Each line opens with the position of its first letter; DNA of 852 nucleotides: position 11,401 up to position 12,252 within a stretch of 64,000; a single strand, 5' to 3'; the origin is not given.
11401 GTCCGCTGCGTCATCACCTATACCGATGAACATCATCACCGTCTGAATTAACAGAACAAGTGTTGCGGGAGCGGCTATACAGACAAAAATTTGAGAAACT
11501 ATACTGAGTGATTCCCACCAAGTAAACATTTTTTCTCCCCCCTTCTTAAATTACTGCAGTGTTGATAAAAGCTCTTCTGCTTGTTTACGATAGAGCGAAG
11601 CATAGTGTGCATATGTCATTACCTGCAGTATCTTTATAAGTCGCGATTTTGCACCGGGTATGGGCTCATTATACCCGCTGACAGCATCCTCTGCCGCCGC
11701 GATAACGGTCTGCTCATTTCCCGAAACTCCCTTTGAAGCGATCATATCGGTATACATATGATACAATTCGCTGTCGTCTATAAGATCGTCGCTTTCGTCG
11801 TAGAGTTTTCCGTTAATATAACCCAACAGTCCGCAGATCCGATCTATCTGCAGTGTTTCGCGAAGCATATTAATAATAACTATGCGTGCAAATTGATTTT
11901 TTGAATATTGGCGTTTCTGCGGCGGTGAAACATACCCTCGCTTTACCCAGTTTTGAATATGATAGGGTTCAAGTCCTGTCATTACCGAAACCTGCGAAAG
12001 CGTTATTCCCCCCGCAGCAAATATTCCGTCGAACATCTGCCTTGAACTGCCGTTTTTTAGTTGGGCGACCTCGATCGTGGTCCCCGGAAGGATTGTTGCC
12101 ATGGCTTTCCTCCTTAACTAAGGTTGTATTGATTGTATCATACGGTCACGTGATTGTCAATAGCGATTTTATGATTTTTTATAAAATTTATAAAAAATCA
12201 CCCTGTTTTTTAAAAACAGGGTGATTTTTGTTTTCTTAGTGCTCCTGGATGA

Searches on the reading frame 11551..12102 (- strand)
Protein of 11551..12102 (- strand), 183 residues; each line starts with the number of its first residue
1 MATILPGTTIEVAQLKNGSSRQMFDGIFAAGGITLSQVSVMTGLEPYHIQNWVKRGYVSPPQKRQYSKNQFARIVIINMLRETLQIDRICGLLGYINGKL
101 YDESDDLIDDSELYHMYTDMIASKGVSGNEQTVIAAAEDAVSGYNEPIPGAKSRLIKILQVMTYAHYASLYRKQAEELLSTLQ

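Call 69: search_protein_families(library=pfam, proteins=[window:11551-12102:-], max_evalue=0.001)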
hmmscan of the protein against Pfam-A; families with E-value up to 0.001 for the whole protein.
window:11551-12102:- (183 aa): 2 families
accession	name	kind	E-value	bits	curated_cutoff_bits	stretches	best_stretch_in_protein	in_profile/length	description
PF08876.17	DUF1836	-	5.8e-14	52.5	27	1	44-116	35-104/105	Domain of unknown function (DUF1836)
PF13411.12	MerR_1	-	2.4e-06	28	21.6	1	34-82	2-54/69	MerR HTH family regulatory protein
